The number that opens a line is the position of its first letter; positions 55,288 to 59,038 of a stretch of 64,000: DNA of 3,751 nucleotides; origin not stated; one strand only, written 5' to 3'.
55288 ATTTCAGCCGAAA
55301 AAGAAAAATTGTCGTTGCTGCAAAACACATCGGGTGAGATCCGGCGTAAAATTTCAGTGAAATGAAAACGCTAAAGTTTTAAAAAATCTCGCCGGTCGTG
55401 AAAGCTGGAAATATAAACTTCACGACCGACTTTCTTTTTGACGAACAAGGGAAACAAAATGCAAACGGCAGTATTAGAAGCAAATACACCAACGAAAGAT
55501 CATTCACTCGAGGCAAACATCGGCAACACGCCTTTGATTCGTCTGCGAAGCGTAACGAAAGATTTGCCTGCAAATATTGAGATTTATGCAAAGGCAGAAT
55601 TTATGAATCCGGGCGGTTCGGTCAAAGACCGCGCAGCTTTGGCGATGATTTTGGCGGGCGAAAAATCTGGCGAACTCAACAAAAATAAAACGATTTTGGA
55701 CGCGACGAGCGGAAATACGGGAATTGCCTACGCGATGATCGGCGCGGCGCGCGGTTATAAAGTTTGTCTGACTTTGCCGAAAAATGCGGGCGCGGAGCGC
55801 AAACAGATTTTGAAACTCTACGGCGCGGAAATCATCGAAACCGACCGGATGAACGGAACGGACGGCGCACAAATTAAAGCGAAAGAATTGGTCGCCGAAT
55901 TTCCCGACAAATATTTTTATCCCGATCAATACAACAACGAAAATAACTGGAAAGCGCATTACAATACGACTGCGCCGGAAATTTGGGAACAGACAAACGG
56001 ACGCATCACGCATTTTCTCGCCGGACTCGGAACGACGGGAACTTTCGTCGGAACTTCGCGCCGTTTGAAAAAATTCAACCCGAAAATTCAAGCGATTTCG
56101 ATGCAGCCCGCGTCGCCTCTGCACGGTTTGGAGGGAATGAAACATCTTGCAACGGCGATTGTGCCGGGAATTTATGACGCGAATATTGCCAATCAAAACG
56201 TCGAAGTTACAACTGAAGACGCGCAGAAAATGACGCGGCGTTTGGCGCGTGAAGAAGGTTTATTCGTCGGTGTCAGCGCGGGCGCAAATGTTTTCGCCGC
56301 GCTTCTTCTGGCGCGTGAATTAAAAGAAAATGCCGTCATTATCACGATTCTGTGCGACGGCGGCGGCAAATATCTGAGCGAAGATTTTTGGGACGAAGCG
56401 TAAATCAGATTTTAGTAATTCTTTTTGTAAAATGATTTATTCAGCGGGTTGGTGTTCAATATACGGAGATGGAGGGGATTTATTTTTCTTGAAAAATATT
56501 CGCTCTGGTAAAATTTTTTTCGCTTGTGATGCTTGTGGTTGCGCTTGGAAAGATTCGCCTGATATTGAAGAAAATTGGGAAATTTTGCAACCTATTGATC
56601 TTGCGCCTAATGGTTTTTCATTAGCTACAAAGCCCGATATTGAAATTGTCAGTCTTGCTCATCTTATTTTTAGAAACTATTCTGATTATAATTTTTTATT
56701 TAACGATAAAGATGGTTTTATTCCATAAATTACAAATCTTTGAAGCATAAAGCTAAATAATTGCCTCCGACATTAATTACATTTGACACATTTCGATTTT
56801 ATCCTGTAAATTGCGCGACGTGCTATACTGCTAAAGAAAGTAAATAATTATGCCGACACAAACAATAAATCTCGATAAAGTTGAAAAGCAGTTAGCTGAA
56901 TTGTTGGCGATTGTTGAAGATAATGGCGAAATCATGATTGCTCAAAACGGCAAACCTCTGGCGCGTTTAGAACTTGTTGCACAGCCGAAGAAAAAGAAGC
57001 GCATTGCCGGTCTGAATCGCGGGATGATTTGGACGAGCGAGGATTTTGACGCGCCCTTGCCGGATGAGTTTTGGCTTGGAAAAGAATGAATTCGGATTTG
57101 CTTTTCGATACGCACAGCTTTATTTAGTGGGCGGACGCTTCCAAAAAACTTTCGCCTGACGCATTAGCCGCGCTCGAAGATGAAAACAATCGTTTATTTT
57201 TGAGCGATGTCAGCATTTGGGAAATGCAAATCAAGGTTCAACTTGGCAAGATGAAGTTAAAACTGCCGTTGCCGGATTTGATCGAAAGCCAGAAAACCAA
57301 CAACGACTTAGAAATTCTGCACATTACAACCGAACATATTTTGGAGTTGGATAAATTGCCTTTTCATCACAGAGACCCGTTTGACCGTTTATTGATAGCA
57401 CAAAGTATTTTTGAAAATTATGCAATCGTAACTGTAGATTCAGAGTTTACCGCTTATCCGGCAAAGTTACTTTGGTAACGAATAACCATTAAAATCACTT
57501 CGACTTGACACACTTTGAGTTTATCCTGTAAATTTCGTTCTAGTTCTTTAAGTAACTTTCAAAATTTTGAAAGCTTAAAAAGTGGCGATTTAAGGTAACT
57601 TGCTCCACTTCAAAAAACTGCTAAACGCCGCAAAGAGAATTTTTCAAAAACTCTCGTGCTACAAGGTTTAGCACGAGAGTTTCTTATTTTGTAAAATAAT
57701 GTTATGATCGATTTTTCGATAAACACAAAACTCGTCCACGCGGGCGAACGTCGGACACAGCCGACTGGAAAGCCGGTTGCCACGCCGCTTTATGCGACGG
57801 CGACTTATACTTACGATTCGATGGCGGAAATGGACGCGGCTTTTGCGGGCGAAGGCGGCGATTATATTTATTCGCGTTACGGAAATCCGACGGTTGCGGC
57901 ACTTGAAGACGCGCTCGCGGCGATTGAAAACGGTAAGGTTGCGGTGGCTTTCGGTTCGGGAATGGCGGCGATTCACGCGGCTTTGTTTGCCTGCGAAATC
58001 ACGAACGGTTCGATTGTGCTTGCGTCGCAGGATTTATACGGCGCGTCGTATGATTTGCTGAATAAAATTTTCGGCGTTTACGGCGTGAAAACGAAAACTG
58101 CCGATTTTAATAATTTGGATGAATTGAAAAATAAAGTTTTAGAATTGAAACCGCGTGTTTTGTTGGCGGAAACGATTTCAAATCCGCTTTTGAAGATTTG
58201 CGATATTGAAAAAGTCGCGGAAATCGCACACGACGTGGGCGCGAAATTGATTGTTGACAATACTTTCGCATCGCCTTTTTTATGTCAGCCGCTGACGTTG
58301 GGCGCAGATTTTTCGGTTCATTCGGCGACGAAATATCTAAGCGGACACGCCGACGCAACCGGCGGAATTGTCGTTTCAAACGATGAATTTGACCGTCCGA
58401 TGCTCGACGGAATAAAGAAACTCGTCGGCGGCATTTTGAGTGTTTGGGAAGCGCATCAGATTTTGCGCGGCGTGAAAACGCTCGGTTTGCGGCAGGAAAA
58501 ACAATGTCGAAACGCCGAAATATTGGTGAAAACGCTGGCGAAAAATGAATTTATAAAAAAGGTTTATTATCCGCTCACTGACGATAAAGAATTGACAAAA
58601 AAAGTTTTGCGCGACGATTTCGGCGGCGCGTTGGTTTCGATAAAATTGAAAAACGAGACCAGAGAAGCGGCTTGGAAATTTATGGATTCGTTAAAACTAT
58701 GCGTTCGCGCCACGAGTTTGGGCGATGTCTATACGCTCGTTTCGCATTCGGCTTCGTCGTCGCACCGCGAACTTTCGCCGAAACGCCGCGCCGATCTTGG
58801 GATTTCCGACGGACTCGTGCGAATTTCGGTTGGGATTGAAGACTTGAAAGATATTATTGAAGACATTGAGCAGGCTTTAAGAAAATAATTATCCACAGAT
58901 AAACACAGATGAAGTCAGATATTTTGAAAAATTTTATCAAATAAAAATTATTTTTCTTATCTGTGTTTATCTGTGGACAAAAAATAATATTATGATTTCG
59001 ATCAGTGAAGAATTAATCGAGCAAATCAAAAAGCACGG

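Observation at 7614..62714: Window-wide family of hairpins whose arms are tandem 7-nt (or 10-nt) units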

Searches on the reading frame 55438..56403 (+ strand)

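Call 52: search_protein_families(library=pfam, proteins=[window:55438-56403:+])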
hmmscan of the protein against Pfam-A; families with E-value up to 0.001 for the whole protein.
window:55438-56403:+ (321 aa): 1 family
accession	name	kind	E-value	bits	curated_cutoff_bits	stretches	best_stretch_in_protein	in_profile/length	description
PF00291.31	PALP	-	1.2e-72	245.1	35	1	26-307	3-295/295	Pyridoxal-phosphate dependent enzyme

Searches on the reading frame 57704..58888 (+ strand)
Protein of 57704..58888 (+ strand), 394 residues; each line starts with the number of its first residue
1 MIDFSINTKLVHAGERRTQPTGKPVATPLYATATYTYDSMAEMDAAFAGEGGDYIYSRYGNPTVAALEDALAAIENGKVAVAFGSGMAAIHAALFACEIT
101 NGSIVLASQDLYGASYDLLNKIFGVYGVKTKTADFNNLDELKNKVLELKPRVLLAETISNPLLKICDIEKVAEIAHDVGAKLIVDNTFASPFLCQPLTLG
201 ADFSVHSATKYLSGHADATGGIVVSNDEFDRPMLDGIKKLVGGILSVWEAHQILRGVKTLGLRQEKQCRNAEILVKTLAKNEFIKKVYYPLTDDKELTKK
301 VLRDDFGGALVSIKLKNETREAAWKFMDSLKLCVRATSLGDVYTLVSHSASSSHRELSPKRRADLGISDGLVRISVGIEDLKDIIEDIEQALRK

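Call 52: search_protein_families(library=pfam, proteins=[window:57704-58888:+])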
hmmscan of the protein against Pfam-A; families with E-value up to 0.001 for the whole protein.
window:57704-58888:+ (394 aa): 4 families
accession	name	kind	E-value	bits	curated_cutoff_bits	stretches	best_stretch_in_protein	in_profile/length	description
PF01053.26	Cys_Met_Meta_PP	-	4.6e-114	381.4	27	1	8-392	2-380/381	Cys/Met metabolism PLP-dependent enzyme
PF00155.27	Aminotran_1_2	-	7.6e-08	32.4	19.7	1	56-189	35-189/361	Aminotransferase class I and II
PF01041.23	DegT_DnrJ_EryC1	-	9.7e-05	22.2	19.8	1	62-228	24-189/360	DegT/DnrJ/EryC1/StrS aminotransferase family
PF06838.17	Met_gamma_lyase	-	0.00073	18.6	24.2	0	47-225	44-238/405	Methionine gamma-lyase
